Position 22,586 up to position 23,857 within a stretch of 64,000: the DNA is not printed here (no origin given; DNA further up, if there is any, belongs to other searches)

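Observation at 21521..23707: NADAR and DUF932 genes close together in a GC-rich island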

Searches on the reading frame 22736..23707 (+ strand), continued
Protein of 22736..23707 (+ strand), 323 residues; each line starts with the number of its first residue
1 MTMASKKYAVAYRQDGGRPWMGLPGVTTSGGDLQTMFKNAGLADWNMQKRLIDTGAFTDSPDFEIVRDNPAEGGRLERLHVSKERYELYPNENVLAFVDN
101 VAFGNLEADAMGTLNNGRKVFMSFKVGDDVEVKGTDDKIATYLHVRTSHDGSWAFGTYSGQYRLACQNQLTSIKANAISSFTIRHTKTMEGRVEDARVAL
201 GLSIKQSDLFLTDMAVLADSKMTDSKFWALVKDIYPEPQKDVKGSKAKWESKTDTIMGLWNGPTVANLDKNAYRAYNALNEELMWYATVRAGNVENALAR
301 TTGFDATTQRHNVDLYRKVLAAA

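Call 38: get_annotated_region(hit=H16, flank=5000)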
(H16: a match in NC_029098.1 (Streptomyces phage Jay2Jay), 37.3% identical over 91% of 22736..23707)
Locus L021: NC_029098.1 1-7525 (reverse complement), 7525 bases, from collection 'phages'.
description: Streptomyces phage Jay2Jay, complete genome.
organism: Streptomyces phage Jay2Jay (NCBI taxid 1556290)
taxonomy: Viruses; Duplodnaviria; Heunggongvirae; Uroviricota; Caudoviricetes; Stanwilliamsviridae; Boydwoodruffvirinae; Samistivirus; Samistivirus jay2jay
host: Streptomyces lividans JI1326; source: soil; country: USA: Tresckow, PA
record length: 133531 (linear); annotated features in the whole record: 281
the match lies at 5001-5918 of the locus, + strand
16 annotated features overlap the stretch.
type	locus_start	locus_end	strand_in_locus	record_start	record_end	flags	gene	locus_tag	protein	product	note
CDS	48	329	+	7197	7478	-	16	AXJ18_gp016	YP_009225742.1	hypothetical protein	-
CDS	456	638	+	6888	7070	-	15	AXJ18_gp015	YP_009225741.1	hypothetical protein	-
CDS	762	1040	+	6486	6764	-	14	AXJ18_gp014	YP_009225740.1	hypothetical protein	-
CDS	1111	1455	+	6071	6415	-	13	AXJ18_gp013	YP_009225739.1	ParB-like nuclease domain protein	-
CDS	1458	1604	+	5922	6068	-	12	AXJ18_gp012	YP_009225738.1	hypothetical protein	-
CDS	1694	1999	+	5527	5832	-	11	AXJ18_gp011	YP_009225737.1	ParB-like nuclease domain protein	-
CDS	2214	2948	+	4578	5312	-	10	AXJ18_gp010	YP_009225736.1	hypothetical protein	-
CDS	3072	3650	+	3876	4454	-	9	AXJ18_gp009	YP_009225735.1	Lsr2-like DNA bridging protein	Lsr2-like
CDS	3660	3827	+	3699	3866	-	8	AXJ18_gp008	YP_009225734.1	hypothetical protein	-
CDS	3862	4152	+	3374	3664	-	7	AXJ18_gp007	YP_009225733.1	hypothetical protein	-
CDS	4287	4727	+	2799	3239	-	6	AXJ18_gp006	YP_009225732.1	hypothetical protein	-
CDS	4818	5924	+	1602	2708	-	5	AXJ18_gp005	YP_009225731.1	hypothetical protein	-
CDS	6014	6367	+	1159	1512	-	4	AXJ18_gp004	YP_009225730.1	hypothetical protein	-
CDS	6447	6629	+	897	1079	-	3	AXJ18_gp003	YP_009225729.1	hypothetical protein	-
CDS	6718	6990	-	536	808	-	2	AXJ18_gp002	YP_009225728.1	hypothetical protein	-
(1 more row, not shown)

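Call 44: predict_structure(alignment_id=A1)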
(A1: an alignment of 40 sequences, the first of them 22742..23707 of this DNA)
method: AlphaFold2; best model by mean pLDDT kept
length: 321 residues; sequences in the alignment: 40
mean_pLDDT: 88.4   pTM: 0.79
mean pLDDT of the five models: 88.4, 86.6, 85.2, 84.9, 80.8
residues with pLDDT >= 90: 178; 70-90: 129; 50-70: 10; < 50: 4
segments of 3 or more residues with pLDDT < 50: 1-4
pLDDT, mean of each block of 10 residues (from residue 1): 60 68 76 90 94 93 92 93 95 92 89 92 89 86 94 92 84 88 88 86 84 95 98 96 95 96 93 95 80 74 84 94 94
secondary structure, 60 per line:
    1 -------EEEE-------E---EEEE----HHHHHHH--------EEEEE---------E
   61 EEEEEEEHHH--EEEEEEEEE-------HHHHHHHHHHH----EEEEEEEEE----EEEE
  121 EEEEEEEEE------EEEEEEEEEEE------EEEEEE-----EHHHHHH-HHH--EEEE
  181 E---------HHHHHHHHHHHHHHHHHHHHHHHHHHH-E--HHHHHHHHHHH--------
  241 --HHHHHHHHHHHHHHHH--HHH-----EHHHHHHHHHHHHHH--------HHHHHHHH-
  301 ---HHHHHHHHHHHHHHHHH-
elements in order: E8-11 E23-26 H31-37 E46-50 E60-67 E73-81 H89-99 E104-112 E117-129 E136-146 E153-158 H165-170 E177-181 H191-217 H222-232 H243-258 H270-283 H292-299 H304-320

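Call 46: fold_search(model_id=the predicted structure, library=pdb)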
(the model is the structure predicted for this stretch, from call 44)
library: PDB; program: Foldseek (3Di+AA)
matches with E <= 10: 407; with E <= 0.001: 0
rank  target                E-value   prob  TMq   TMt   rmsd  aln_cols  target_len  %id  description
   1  8tme_C                1.1e-02  0.21  0.15  0.15  18.7       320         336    9  Cryo-EM structure of CorA in complex with conformation-specific synthetic antibody C18 and 100 uM MgCl2, State MG0.1-1 (released 2025-02-12)
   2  8tme_A                1.6e-02  0.21  0.15  0.15  18.4       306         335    9  Cryo-EM structure of CorA in complex with conformation-specific synthetic antibody C18 and 100 uM MgCl2, State MG0.1-1 (released 2025-02-12)
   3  8tmb_B                1.7e-02  0.20  0.16  0.15  20.1       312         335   10  Cryo-EM structure of CorA in complex with conformation-specific synthetic antibody C12 and 20 mM MgCl2, State MG20-1 (released 2025-02-12)
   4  8tmd_B                1.7e-02  0.20  0.15  0.14  18.4       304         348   10  Cryo-EM structure of CorA in complex with conformation-specific synthetic antibody C18 and 100 uM MgCl2, State MG0.1-1 (released 2025-02-12)
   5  3jcf_A                2.2e-02  0.30  0.16  0.15  17.7       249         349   12  Cryo-EM structure of the magnesium channel CorA in the closed symmetric magnesium-bound state (released 2016-02-17)
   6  8tmi_E                2.2e-02  0.16  0.15  0.15  18.0       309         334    9  Cryo-EM structure of CorA in complex with conformation-specific synthetic antibody C18 and 100 uM MgCl2, State MG0.1-2 (released 2025-02-12)
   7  8tmc_A                2.5e-02  0.20  0.15  0.14  19.5       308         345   10  Cryo-EM structure of CorA in complex with conformation-specific synthetic antibody C12 and 20 mM MgCl2, State MG20-2 (released 2025-02-12)
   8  4i0u_E                3.3e-02  0.23  0.15  0.14  17.8       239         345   11  Improved structure of Thermotoga maritima CorA at 2.7 A resolution (released 2013-03-06)
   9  8tmc_C                3.3e-02  0.16  0.15  0.15  19.5       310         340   10  Cryo-EM structure of CorA in complex with conformation-specific synthetic antibody C12 and 20 mM MgCl2, State MG20-2 (released 2025-02-12)
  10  8tmc_B                3.3e-02  0.16  0.16  0.15  20.1       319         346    9  Cryo-EM structure of CorA in complex with conformation-specific synthetic antibody C12 and 20 mM MgCl2, State MG20-2 (released 2025-02-12)
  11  8tmc_E                3.3e-02  0.16  0.15  0.14  17.3       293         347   11  Cryo-EM structure of CorA in complex with conformation-specific synthetic antibody C12 and 20 mM MgCl2, State MG20-2 (released 2025-02-12)
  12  4i0u_F                3.5e-02  0.11  0.13  0.12  18.6       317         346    9  Improved structure of Thermotoga maritima CorA at 2.7 A resolution (released 2013-03-06)
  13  3jcg_E                4.2e-02  0.11  0.14  0.14  19.5       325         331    7  Cryo-EM structure of the magnesium channel CorA in the magnesium-free, asymmetric open state I (released 2016-02-17)
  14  5jrw_A                4.4e-02  0.15  0.15  0.14  20.1       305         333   10  Crystal structure of Thermotoga maritima mutant D89R/D253R (released 2017-01-25)
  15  2bbj_A                4.4e-02  0.10  0.13  0.13  18.7       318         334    9  Crystal structure of the CorA Mg2+ transporter (released 2005-12-13)
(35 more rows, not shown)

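Call 48: search_dna_similar(query=window:22742-23707:+, collection=plasmids, mode=protein, max_rows=20, rows=spread)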
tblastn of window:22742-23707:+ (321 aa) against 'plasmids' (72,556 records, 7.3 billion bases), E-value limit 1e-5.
Records with a match: 107; places in all: 112; records where one place covers at least 80% of the query: 51.
Best place of each record, by identity: <60% 107.
By first word of the organism name: Mycobacterium 29; Streptomyces 21; Rhodococcus 14; Cupriavidus 13; Mycolicibacterium 5; Pseudomonas 5; Burkholderia 3; Pimelobacter 2; Variovorax 2; Mycobacteroides 2; and 10 more.
By predicted mobility (MOB-suite, as given by PLSDB): non-mobilizable 47; mobilizable 45; conjugative 15.
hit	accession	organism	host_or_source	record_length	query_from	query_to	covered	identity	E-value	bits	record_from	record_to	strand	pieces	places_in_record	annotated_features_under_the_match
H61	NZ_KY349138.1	Mycolicibacterium sp. CBMA 213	-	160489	38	312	86%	31.0%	9e-24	108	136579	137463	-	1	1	DUF932 domain-containing protein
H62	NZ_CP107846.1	Streptomyces sp. NBC_00513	-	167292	18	293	86%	29.9%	1e-22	105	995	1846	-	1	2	DUF932 domain-containing protein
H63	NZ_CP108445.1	Streptomyces sp. NBC_01276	-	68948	8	279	85%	30.0%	2e-22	105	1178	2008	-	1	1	DUF932 domain-containing protein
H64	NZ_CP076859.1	Mycobacterium avium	Homo sapiens,sputum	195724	35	308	85%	29.3%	4e-18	92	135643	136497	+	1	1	DUF932 domain-containing protein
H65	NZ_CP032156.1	Mycobacterium sp. ELW1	whole organism,Stream sediment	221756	35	310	86%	27.9%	5e-15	83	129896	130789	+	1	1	DUF932 domain-containing protein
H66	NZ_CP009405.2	Mycobacterium avium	sputum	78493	32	281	78%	30.1%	4e-18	92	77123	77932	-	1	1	DUF932 domain-containing protein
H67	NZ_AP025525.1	Mycobacterium sp. 20KCMC460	Homo sapiens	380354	35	288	79%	29.6%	1e-18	94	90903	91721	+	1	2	DUF932 domain-containing protein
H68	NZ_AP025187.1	Rhodococcus sp. RDE2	-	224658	38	307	84%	27.4%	8e-15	82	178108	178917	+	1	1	DUF932 domain-containing protein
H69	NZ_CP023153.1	Mycobacterium intracellulare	Homo sapiens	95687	35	288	79%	28.8%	3e-16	87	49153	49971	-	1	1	DUF932 domain-containing protein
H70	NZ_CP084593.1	Mycobacterium intracellulare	water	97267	35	288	79%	28.8%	3e-16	87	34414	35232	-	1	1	DUF932 domain-containing protein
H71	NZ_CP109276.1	Streptomyces anthocyanicus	-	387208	18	279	82%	27.4%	2e-17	90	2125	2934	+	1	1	DUF932 domain-containing protein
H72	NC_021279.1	Mycobacteroides abscessus subsp. bolletii 50594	-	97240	32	279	77%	28.5%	5e-18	92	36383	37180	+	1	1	DUF932 domain-containing protein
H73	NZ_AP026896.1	Aeromonas caviae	Microbe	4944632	14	279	83%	25.5%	3e-12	74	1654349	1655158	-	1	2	none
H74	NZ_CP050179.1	Rhodococcus pyridinivorans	bacterial pure culture,Soil sample from ...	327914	75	301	71%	26.8%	8e-15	82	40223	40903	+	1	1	DUF932 domain-containing protein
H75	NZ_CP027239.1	Dietzia sp. oral taxon 368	Homo sapiens,pure culture,Tooth root ...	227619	83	298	67%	26.8%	3e-16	87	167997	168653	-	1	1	DUF932 domain-containing protein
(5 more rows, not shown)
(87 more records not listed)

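Call 65: fold_search(model_id=the predicted structure, library=viral)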
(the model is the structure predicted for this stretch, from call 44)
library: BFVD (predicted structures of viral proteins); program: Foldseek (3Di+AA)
matches with E <= 10: 627; with E <= 0.001: 40
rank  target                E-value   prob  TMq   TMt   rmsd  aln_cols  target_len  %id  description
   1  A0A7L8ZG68            6.2e-29  1.00  0.54  0.52  13.2       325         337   32  (no name in the UniProt tables at hand)
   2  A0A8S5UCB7            5.1e-18  1.00  0.62  0.64   6.1       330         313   21  Uncharacterized protein [Siphoviridae sp. ctgN495]
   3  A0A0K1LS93            1.3e-16  1.00  0.68  0.52   7.2       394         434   15  Uncharacterized protein [Mycobacterium phage Madruga]
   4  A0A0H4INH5            2.8e-16  1.00  0.43  0.31  13.3       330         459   17  Uncharacterized protein [Stenotrophomonas phage IME-SM1]
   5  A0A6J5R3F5            6.1e-16  1.00  0.62  0.60   5.7       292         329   21  LGT_TIGR03299, phage/plasmid-like protein TIGR03299 [uncultured Caudovirales phage]
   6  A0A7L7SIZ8            1.3e-15  1.00  0.77  0.75   5.0       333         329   14  (no name in the UniProt tables at hand)
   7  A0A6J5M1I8            1.8e-15  1.00  0.52  0.52   7.3       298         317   20  LGT_TIGR03299, phage/plasmid-like protein TIGR03299 [uncultured Caudovirales phage]
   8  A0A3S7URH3            3.3e-15  1.00  0.48  0.49  17.6       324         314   15  (no name in the UniProt tables at hand)
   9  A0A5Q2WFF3            2.8e-14  1.00  0.52  0.75   4.6       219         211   37  Uncharacterized protein [Streptomyces phage Daubenski]
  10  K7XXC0                6.1e-14  1.00  0.54  0.49   7.7       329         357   18  (no name in the UniProt tables at hand)
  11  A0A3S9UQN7            9.1e-14  1.00  0.51  0.35   9.5       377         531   14  Uncharacterized protein [Mycobacterium phage DrLupo]
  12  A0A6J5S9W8            3.9e-13  1.00  0.46  0.48   7.5       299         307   21  LGT_TIGR03299, phage/plasmid-like protein TIGR03299 [uncultured Caudovirales phage]
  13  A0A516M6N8            5.5e-13  1.00  0.39  0.40  10.2       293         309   18  (no name in the UniProt tables at hand)
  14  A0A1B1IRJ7            3.7e-12  1.00  0.60  0.54   7.6       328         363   19  (no name in the UniProt tables at hand)
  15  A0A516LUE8            3.9e-12  1.00  0.46  0.47   8.6       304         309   17  (no name in the UniProt tables at hand)
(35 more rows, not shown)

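Call 76: get_annotated_region(hit=H62, flank=6000)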
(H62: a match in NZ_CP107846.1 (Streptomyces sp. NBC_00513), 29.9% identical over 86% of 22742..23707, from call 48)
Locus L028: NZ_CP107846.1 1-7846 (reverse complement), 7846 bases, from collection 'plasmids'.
description: Streptomyces sp. NBC_00513 plasmid unnamed1, complete sequence
organism: Streptomyces sp. NBC_00513 (NCBI taxid 2975763)
taxonomy: Bacteria; Actinomycetota; Actinomycetes; Kitasatosporales; Streptomycetaceae; Streptomyces; Streptomyces sp. NBC 00513
host: -; source: -; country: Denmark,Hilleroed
typing (MOB-suite, as given by PLSDB): non-mobilizable
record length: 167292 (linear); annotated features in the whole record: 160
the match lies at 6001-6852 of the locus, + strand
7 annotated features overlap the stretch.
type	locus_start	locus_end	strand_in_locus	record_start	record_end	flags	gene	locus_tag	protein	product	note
CDS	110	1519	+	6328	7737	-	-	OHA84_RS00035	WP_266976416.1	hypothetical protein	-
CDS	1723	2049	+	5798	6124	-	-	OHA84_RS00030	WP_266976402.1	hypothetical protein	-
CDS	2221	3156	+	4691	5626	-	-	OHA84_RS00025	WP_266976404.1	hypothetical protein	-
CDS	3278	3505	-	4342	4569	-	-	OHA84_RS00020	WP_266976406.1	hypothetical protein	-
CDS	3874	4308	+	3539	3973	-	-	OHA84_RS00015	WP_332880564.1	hypothetical protein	-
CDS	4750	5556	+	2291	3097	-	-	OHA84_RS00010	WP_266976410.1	hypothetical protein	-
CDS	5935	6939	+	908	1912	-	-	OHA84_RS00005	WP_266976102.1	DUF932 domain-containing protein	-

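Call 77: get_annotated_region(hit=H61, flank=6000)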
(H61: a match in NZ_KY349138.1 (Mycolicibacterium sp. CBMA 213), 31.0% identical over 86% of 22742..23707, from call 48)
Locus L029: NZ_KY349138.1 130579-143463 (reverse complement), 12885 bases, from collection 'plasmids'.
description: Mycolicibacterium sp. CBMA 213 plasmid pCBMA213_2, complete sequence
organism: Mycolicibacterium sp. CBMA 213 (NCBI taxid 1968788)
taxonomy: Bacteria; Actinomycetota; Actinomycetes; Mycobacteriales; Mycobacteriaceae; Mycolicibacterium; Mycolicibacterium sp. CBMA 213
host: -; source: -; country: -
typing (MOB-suite, as given by PLSDB): mobilizable; relaxase MOBF
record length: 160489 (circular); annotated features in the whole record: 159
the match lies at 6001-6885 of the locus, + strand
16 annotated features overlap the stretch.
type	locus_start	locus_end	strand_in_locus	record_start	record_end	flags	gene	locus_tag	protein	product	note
CDS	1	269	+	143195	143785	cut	-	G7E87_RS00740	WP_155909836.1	hypothetical protein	-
CDS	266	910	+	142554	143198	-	-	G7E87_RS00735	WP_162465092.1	RES family NAD+ phosphorylase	-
CDS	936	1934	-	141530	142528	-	-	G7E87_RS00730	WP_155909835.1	DUF4226 domain-containing protein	-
CDS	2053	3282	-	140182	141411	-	-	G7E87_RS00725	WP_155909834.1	DUF1173 family protein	-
CDS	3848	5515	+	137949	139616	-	-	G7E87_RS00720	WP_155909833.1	ParB/RepB/Spo0J family partition protein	-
CDS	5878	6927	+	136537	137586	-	-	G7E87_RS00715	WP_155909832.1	DUF932 domain-containing protein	-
CDS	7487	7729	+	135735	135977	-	nrdH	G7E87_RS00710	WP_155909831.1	glutaredoxin-like protein NrdH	-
CDS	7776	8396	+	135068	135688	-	-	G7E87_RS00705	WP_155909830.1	hypothetical protein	-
CDS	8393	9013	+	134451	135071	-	-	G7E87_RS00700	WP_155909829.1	hypothetical protein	-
CDS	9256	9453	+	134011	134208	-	-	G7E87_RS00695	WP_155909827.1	hypothetical protein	-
CDS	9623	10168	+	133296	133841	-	-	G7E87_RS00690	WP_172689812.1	hypothetical protein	-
CDS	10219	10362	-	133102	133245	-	-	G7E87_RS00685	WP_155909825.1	hypothetical protein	-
CDS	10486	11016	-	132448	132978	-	-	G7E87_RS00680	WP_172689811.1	hypothetical protein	-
CDS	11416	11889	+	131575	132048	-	-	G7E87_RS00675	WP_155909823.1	hypothetical protein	-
CDS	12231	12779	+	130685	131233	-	-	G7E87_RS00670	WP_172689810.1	hypothetical protein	-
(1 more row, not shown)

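Call 87: search_dna_similar(query=window:22742-23707:+, collection=phages, mode=protein, max_rows=40, rows=spread)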
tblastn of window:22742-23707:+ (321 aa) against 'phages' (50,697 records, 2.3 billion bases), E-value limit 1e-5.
Records with a match: 435; places in all: 521; records where one place covers at least 80% of the query: 185.
Best place of each record, by identity: <60% 435.
By first word of the organism name: Mycobacterium 180; Streptomyces 116; Arthrobacter 50; Gordonia 28; Microbacterium 15; uncultured 12; Rhodococcus 9; CrAssphage 7; Bacteriophage 5; Brevibacterium 2; and 7 more.
By host as written in the record: Mycobacterium smegmatis mc2 155 105; Streptomyces griseus ATCC 10137 51; - 35; Mycobacterium smegmatis mc#155 35; Arthrobacter sp. ATCC 21022 33; Streptomyces lividans JI 1326 29; Gordonia rubripertincta NRRL B-16540 12; Arthrobacter globiformis B-2979 11; and 43 more.
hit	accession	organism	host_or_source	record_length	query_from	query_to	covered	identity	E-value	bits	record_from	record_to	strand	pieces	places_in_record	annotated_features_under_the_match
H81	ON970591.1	Streptomyces phage Angela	Streptomyces griseus ATCC 10137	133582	5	321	99%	36.6%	1e-47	176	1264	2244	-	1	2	2: hypothetical protein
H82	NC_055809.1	Streptomyces phage Evy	Streptomyces griseus ATCC 10137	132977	29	321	91%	37.3%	4e-48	178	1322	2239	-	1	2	2: hypothetical protein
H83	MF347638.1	Streptomyces phage Peebs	Streptomyces lividans JI 1326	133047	29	321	91%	37.0%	8e-48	177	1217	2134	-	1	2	hypothetical protein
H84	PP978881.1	Streptomyces phage Navo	Streptomyces lividans JI 1326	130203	29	321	91%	36.7%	7e-46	172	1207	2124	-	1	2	2: hypothetical protein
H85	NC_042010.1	Streptomyces phage Paradiddles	Streptomyces griseus ATCC 10137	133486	29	321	91%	36.4%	3e-45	170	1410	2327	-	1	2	hypothetical protein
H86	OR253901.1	Streptomyces phage Sollertia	Streptomyces lividans JI 1326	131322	29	321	91%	35.4%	1e-46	174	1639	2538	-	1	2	4: hypothetical protein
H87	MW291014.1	Streptomyces phage MindFlayer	Streptomyces mirabilis NRRL B-2400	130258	29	321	91%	35.1%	2e-43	165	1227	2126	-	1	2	2: hypothetical protein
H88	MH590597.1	Streptomyces phage LukeCage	Streptomyces griseus ATCC 10137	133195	29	319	91%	35.3%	2e-42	162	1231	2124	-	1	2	2: hypothetical protein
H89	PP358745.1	Streptomyces phage Enygma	Streptomyces mirabilis NRRL B-2400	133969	29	321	91%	34.1%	3e-43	164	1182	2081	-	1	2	2: hypothetical protein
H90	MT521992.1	Rhodococcus phage NiceHouse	Rhodococcus erythropolis NRRL B-1574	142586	18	317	93%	31.9%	9e-36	142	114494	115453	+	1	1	208: hypothetical protein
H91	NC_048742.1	Streptomyces phage Gilson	Streptomyces griseofuscus ATCC 23916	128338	34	317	88%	32.8%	1e-46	174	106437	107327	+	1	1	218: hypothetical protein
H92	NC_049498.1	Arthrobacter phage Abba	Arthrobacter globiformis B-2979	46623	38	314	86%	30.5%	2e-20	97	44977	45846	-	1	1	70: hypothetical protein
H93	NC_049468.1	Arthrobacter phage Zartrosa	Arthrobacter sp. ATCC 21022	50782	24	297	85%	29.9%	7e-18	90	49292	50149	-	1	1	78: hypothetical protein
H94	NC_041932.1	Arthrobacter phage Martha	Arthrobacter sp. ATCC 21022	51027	24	297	85%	29.5%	9e-18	90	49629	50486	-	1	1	76: hypothetical protein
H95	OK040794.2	Arthrobacter phage Atuin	Arthrobacter globiformis NRRL B-2979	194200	10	277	83%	29.1%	4e-21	100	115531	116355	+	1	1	167: hypothetical protein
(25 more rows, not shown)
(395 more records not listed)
